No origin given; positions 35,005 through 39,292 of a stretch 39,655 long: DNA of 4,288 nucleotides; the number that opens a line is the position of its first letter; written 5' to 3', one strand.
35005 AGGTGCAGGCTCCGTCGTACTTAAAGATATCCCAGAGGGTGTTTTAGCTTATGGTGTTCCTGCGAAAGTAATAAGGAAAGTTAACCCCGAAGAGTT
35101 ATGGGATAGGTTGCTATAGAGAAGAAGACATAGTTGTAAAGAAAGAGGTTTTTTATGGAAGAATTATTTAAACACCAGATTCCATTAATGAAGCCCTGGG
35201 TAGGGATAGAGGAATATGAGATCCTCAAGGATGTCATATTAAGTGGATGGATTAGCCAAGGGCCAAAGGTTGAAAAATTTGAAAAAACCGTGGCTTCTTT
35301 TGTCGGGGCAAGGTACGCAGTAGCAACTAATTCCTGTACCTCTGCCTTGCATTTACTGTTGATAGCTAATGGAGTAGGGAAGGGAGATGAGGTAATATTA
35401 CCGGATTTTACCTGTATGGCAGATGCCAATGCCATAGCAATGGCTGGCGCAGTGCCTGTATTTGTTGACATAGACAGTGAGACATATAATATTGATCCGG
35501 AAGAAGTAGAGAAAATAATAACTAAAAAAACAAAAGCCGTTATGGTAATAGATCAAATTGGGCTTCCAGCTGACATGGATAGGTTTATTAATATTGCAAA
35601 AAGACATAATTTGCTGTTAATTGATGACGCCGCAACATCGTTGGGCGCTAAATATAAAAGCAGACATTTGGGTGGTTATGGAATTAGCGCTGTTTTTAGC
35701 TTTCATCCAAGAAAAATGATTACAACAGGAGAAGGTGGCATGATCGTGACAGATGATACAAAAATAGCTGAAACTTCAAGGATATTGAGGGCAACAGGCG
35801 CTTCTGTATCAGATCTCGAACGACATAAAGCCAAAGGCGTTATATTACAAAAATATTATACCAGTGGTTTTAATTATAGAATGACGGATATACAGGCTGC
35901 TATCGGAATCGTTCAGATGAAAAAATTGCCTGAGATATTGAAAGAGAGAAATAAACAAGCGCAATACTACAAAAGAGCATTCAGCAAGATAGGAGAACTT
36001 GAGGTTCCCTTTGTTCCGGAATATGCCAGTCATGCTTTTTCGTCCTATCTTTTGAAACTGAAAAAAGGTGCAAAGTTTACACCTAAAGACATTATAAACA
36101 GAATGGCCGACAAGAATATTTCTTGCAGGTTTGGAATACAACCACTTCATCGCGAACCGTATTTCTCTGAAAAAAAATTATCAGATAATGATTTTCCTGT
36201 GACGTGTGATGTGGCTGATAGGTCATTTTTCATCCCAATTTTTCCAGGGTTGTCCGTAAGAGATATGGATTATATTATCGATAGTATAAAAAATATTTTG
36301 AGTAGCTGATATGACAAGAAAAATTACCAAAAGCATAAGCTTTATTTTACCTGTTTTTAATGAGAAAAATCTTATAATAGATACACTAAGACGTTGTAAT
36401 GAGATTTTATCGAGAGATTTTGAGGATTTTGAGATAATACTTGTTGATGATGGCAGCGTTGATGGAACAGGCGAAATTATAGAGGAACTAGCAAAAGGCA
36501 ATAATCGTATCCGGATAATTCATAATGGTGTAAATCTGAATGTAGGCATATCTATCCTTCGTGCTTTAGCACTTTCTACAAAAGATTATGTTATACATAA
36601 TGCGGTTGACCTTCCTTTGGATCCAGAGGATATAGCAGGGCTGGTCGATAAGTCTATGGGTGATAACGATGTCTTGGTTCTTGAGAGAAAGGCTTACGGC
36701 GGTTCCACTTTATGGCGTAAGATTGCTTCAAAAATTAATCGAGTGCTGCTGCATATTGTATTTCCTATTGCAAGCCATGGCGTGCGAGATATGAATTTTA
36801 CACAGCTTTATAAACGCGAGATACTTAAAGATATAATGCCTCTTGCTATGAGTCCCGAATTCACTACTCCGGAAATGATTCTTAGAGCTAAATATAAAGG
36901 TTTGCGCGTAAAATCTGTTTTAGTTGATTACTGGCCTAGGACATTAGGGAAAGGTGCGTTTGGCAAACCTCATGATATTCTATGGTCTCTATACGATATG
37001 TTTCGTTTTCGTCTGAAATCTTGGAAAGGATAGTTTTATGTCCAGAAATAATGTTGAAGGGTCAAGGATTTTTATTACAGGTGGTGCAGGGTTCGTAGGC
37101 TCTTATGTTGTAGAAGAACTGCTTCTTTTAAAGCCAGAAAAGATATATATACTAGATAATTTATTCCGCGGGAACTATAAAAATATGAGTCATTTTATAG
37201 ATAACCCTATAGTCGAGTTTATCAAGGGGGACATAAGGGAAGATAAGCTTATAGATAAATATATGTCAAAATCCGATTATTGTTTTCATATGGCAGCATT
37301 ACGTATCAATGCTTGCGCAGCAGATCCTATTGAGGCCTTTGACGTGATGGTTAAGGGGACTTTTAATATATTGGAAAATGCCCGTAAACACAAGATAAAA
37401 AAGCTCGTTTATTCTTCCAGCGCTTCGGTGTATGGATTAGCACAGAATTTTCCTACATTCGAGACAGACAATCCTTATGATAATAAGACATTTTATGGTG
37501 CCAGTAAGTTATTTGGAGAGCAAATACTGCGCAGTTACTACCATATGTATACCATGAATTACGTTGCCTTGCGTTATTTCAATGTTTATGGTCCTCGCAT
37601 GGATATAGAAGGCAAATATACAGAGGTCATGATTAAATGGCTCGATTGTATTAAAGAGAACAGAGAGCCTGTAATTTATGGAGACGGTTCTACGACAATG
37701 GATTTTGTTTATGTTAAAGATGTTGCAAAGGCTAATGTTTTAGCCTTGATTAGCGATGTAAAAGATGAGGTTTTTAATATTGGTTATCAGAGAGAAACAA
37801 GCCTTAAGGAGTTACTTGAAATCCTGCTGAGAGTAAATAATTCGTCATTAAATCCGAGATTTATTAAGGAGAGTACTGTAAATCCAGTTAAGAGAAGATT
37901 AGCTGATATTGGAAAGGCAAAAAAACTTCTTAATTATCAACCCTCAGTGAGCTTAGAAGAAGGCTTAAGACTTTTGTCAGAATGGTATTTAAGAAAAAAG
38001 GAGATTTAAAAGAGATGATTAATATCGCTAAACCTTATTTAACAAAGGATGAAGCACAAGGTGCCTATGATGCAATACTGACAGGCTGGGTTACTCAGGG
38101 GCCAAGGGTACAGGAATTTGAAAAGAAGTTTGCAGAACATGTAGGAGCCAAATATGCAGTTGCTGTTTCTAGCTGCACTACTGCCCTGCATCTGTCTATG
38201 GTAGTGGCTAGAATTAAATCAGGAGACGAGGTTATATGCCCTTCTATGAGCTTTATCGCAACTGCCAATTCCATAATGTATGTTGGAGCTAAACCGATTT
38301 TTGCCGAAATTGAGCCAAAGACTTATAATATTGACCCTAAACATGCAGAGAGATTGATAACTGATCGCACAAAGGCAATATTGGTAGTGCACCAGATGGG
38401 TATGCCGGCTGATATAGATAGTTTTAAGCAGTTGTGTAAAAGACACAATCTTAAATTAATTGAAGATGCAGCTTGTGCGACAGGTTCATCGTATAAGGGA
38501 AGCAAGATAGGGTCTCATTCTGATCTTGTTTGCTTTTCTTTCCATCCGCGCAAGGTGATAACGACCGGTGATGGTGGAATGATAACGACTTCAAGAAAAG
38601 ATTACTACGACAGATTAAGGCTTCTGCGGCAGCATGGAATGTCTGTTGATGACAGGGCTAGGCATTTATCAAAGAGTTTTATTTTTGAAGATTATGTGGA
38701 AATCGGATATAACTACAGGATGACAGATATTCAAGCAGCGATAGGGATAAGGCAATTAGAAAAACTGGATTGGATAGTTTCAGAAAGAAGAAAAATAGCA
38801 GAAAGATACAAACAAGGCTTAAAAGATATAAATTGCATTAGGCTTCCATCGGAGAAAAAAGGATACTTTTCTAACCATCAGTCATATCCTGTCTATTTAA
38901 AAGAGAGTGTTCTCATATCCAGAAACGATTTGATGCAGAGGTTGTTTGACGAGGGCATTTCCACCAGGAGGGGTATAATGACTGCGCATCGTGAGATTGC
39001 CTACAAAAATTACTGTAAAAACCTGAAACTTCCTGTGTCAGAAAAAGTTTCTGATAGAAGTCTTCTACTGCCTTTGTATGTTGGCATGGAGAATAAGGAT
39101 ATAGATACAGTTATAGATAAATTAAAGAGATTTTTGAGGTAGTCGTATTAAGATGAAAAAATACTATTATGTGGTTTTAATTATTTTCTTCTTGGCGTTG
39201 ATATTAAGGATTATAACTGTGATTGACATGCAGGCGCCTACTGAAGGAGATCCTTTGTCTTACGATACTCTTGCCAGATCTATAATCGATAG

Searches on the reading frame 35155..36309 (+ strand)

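Call 9: search_protein_families(library=pfam, proteins=[window:35155-36309:+], max_evalue=0.0001)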
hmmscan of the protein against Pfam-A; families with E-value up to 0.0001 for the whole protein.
window:35155-36309:+ (384 aa): 4 families
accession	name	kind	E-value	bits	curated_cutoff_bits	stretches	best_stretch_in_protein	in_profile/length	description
PF01041.23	DegT_DnrJ_EryC1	-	9.7e-111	370.9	19.8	1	19-378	6-359/360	DegT/DnrJ/EryC1/StrS aminotransferase family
PF00266.25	Aminotran_5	-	2e-07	30.8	21.5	1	38-165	44-182/371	Aminotransferase class-V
PF00155.27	Aminotran_1_2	-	2.3e-06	27.5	19.7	1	40-130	45-151/361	Aminotransferase class I and II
PF01053.26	Cys_Met_Meta_PP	-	6e-06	25.5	27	1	35-166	50-181/381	Cys/Met metabolism PLP-dependent enzyme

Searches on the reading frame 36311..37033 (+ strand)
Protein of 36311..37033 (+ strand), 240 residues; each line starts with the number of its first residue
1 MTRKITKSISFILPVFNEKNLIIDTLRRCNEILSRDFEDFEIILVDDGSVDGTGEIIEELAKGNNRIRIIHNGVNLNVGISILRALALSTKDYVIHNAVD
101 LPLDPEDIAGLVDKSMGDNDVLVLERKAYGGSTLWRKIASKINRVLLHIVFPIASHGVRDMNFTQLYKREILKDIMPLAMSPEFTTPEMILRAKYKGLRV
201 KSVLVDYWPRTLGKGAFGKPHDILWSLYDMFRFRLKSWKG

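Call 9: search_protein_families(library=pfam, proteins=[window:36311-37033:+], max_evalue=0.0001)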
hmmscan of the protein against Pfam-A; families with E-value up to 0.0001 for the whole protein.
window:36311-37033:+ (240 aa): 1 family
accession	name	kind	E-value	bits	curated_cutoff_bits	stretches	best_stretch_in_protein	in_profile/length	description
PF00535.33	Glycos_transf_2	-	2.8e-24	86.4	23.3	1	10-148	1-140/168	Glycosyl transferase family 2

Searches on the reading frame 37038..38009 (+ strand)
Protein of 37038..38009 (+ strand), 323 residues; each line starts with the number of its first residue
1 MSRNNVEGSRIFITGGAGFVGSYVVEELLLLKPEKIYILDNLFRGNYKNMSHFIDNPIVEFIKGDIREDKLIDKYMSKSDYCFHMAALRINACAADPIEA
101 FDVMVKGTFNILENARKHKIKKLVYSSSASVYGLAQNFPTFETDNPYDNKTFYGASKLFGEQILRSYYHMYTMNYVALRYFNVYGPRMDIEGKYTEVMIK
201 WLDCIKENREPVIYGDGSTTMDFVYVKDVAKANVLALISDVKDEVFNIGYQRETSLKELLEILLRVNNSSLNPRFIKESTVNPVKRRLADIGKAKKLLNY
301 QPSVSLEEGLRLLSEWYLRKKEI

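Call 9: search_protein_families(library=pfam, proteins=[window:37038-38009:+], max_evalue=0.0001)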
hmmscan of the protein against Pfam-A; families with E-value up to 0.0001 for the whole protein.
window:37038-38009:+ (323 aa): 8 families
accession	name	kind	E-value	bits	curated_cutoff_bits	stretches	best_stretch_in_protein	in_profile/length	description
PF01370.27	Epimerase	-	2.9e-55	187.7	20.9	1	11-249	1-240/240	NAD dependent epimerase/dehydratase family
PF16363.11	GDP_Man_Dehyd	-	6.5e-50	170.9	27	1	12-311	1-330/332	GDP-mannose 4,6 dehydratase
PF01073.25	3Beta_HSD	-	7.3e-30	104.4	22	1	13-237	2-229/280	3-beta hydroxysteroid dehydrogenase/isomerase family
PF02719.21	Polysacc_synt_2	-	1.2e-16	61.2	20.2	1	11-187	1-175/293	Polysaccharide biosynthesis protein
PF07993.18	NAD_binding_4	-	4.7e-13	49.3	20.1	1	13-232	1-257/258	Male sterility protein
PF04321.23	RmlD_sub_bind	-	7.4e-09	35.5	27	1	10-199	2-164/287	RmlD substrate binding domain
PF13460.12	NAD_binding_10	-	3e-06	27.6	27.2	1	15-172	1-139/184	NAD(P)H-binding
PF05368.20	NmrA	-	1.7e-05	25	27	1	9-130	3-109/298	NmrA-like family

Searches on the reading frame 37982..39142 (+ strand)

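Call 9: search_protein_families(library=pfam, proteins=[window:37982-39142:+], max_evalue=0.0001)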
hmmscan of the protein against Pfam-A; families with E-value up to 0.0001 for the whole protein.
window:37982-39142:+ (386 aa): 5 families
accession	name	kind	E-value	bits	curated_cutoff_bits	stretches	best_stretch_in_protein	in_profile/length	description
PF01041.23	DegT_DnrJ_EryC1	-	2.9e-118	395.7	19.8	1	20-381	3-359/360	DegT/DnrJ/EryC1/StrS aminotransferase family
PF01053.26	Cys_Met_Meta_PP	-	1.4e-08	34.1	27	1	39-185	50-194/381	Cys/Met metabolism PLP-dependent enzyme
PF01212.27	Beta_elim_lyase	-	3.9e-08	33.4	27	1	40-288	31-273/288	Beta-eliminating lyase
PF00155.27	Aminotran_1_2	-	8.1e-08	32.3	19.7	1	43-166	44-189/361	Aminotransferase class I and II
PF00266.25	Aminotran_5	-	3.4e-05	23.4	21.5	1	42-170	44-183/371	Aminotransferase class-V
